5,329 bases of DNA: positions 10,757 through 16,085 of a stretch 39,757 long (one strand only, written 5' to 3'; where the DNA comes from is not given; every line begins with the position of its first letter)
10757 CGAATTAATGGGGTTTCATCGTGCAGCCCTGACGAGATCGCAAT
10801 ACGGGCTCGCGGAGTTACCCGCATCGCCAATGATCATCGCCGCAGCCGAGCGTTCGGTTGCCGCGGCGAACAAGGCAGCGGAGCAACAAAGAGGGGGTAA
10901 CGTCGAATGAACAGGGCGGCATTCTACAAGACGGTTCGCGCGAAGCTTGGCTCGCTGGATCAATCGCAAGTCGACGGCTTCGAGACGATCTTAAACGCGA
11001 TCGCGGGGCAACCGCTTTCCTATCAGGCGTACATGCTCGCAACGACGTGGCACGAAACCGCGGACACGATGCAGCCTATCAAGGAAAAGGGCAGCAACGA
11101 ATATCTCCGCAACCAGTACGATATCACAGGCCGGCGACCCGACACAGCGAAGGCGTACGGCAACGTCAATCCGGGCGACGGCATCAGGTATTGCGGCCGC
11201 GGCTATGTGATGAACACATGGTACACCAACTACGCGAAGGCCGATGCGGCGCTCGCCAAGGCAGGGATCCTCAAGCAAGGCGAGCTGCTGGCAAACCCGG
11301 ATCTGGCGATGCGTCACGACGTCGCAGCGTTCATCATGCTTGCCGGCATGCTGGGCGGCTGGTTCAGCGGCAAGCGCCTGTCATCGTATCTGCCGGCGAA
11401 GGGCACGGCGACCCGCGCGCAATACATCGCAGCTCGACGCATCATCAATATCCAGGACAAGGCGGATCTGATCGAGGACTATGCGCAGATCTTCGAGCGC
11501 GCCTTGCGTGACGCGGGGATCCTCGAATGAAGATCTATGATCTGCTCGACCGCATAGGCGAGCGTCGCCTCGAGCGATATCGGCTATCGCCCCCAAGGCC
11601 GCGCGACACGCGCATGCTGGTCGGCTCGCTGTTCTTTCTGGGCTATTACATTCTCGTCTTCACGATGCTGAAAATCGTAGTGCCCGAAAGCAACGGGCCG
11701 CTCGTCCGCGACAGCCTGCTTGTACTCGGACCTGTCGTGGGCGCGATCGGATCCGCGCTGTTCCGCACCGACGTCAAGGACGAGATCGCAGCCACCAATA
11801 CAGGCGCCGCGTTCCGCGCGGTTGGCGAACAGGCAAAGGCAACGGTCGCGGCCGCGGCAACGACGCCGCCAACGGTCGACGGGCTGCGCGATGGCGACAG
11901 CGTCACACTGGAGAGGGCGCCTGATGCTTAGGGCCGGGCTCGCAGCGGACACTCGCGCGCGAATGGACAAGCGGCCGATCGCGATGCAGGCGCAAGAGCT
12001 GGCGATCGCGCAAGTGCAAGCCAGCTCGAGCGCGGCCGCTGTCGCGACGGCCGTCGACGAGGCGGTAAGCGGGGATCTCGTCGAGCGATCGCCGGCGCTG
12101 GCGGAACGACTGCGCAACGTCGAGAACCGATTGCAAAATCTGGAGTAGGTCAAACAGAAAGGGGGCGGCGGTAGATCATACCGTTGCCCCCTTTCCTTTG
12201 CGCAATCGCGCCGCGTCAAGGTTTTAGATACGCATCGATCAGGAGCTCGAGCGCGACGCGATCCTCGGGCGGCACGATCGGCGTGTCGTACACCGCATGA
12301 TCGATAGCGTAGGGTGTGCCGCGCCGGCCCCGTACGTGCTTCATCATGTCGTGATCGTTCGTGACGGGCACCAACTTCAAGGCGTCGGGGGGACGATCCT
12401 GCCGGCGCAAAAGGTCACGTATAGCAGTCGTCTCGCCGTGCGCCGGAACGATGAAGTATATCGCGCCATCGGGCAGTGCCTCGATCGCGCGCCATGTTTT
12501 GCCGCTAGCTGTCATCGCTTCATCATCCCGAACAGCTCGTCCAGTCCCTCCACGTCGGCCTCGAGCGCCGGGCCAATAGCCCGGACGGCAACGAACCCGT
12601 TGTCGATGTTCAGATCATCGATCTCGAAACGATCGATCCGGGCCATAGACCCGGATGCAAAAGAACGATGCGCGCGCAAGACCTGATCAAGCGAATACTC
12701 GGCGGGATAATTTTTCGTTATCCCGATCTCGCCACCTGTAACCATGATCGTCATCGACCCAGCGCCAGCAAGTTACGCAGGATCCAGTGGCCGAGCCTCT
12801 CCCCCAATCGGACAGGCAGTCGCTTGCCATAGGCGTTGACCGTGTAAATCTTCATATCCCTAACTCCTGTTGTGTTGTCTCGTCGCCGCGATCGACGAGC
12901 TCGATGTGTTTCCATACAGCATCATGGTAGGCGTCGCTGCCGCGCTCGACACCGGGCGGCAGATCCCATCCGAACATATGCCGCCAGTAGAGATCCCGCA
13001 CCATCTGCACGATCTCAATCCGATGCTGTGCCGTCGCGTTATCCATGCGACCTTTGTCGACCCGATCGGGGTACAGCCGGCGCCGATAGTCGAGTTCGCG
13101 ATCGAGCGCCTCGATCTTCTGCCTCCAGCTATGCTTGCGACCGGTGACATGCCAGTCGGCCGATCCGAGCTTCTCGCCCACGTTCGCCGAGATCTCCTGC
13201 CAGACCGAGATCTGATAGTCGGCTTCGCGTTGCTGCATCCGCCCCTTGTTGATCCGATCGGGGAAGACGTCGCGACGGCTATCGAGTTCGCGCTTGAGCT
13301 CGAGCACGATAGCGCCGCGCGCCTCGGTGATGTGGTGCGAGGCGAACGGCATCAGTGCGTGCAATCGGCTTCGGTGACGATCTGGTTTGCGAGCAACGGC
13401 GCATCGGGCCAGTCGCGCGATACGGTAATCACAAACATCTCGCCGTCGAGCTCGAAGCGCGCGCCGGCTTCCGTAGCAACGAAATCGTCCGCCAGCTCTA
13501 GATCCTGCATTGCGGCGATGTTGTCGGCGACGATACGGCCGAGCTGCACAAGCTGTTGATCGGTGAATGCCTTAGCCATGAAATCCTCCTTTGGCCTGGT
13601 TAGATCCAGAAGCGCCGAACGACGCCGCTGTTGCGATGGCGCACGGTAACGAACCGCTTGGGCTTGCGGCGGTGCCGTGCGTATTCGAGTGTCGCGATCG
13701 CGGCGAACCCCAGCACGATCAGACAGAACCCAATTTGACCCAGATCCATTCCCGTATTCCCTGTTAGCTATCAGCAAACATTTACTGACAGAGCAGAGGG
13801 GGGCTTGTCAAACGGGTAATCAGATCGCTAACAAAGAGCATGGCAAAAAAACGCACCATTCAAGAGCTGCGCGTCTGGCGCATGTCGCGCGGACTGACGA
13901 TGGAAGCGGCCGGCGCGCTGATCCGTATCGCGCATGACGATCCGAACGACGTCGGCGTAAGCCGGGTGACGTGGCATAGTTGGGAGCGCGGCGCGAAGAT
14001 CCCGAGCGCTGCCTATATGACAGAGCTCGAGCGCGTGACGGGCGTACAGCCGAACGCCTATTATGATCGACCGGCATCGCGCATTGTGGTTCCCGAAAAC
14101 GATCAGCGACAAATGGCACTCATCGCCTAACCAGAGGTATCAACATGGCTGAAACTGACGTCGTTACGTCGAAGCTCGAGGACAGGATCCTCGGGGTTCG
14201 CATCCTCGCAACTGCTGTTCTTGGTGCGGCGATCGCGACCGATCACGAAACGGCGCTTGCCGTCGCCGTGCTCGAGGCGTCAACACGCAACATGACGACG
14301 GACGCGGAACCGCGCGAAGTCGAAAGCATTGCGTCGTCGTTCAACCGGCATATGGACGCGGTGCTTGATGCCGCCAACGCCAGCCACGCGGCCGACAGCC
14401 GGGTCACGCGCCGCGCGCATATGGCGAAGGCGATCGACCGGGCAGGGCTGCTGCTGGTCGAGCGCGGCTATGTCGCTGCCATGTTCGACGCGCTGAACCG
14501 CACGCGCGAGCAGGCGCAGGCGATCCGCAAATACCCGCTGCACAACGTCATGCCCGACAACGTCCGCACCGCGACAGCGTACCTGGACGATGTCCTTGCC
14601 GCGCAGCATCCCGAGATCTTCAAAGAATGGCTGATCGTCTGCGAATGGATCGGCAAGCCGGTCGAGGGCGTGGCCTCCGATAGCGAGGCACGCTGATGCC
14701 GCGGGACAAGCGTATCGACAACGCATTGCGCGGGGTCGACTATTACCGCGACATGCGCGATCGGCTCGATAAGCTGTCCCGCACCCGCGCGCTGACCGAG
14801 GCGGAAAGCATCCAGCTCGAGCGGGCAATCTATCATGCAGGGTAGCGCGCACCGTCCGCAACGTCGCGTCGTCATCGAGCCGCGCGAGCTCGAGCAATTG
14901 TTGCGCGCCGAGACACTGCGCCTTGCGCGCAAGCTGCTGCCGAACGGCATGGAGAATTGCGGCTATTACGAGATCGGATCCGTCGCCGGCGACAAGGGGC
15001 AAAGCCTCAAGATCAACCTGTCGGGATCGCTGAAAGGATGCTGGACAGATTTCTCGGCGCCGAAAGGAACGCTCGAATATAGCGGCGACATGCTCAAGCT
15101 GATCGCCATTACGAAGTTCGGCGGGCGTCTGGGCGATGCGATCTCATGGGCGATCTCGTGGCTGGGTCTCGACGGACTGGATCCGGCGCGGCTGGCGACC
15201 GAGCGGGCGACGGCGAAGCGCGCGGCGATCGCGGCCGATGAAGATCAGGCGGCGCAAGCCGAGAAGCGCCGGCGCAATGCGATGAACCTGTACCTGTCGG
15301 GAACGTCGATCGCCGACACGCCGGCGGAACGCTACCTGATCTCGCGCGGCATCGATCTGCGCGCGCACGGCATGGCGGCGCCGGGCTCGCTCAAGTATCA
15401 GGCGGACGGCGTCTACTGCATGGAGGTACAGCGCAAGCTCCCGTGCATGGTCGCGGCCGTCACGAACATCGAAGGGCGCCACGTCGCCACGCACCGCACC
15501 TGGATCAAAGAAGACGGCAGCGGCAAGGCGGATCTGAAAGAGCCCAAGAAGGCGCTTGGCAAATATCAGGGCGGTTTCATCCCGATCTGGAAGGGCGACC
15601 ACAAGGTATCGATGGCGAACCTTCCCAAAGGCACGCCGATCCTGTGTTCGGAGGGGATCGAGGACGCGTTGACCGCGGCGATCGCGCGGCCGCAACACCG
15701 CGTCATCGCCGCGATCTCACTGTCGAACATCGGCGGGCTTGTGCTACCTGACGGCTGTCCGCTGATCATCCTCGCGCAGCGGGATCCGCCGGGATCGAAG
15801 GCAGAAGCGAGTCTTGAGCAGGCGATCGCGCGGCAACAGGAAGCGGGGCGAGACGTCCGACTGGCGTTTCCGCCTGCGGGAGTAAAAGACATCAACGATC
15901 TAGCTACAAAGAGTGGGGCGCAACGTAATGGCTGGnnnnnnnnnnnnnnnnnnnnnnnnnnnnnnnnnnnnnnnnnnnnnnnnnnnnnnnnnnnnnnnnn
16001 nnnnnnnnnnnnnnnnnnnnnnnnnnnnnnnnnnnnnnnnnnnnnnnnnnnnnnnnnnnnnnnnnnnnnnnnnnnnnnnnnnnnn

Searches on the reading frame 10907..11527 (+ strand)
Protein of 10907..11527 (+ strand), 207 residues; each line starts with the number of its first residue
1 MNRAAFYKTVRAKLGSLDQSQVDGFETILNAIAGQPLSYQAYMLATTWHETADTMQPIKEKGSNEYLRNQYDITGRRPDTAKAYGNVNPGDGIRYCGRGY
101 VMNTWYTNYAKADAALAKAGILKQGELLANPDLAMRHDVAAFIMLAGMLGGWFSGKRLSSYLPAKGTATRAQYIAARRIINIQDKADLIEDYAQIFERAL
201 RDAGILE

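Call 93: search_protein_families(library=phrogs, proteins=[window:10907-11527:+], max_evalue=0.001)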
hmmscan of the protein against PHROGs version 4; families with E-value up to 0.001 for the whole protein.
window:10907-11527:+ (207 aa): 4 families
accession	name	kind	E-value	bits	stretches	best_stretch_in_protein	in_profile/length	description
phrog_181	-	lysis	2.3e-26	94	1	1-203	331-534/769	endolysin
phrog_29753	-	unknown function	4.5e-19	69.8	1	94-194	276-368/374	-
phrog_26317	-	unknown function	3.6e-06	27.9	1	84-150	18-82/119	-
phrog_9506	-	lysis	0.00016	22.5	1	83-133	77-128/330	endolysin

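Call 94: search_protein_families(library=pfam, proteins=[window:10907-11527:+], max_evalue=0.001)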
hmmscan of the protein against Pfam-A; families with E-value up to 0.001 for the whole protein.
window:10907-11527:+ (207 aa): 0 families

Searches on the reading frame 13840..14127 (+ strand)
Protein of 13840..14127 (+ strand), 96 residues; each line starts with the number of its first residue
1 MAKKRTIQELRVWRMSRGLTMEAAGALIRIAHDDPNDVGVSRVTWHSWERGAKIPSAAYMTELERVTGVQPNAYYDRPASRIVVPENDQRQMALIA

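Call 93: search_protein_families(library=phrogs, proteins=[window:13840-14127:+], max_evalue=0.001)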
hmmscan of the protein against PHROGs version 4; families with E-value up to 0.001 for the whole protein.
window:13840-14127:+ (96 aa): 1 family
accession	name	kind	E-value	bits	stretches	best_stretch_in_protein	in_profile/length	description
phrog_8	-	transcription regulation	0.00031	21.3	1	6-73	161-214/346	transcriptional regulator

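Call 94: search_protein_families(library=pfam, proteins=[window:13840-14127:+], max_evalue=0.001)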
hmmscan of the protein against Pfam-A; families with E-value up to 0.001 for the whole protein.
window:13840-14127:+ (96 aa): 2 families
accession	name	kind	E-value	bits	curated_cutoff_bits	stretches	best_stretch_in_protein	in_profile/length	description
PF13560.12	HTH_31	-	1e-07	32.6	27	1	8-71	4-58/64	Helix-turn-helix domain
PF01381.28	HTH_3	-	0.00078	19.9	23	0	38-71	19-52/55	Helix-turn-helix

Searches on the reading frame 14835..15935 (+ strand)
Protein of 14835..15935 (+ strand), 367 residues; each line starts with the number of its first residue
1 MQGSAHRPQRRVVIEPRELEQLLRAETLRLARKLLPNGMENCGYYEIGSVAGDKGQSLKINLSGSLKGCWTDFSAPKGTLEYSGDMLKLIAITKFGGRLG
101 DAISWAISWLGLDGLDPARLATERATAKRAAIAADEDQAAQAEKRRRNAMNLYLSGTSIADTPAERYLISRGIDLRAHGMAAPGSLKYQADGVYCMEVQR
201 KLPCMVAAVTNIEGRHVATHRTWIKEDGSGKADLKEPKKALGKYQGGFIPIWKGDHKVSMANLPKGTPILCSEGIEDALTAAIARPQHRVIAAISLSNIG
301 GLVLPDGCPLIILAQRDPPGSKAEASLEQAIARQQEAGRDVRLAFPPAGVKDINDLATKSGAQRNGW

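Call 11: search_protein_families(library=pfam, proteins=[window:14835-15935:+], max_evalue=0.01)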
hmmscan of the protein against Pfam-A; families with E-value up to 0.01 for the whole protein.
window:14835-15935:+ (367 aa): 2 families
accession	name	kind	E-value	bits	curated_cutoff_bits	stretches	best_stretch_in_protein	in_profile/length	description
PF23639.1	DUF7146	-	5.3e-26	91.5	27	1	143-249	1-103/105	Domain of unknown function (DUF7146)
PF13362.12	Toprim_3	-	1.5e-11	45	27.2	1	272-362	5-94/95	Toprim domain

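Call 12: search_protein_families(library=phrogs, proteins=[window:14835-15935:+], max_evalue=0.01)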
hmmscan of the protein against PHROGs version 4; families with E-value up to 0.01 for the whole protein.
window:14835-15935:+ (367 aa): 1 family
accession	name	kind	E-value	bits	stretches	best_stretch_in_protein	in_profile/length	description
phrog_510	-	DNA, RNA and nucleotide metabolism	2.1e-34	120.3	1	84-364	76-352/667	DNA primase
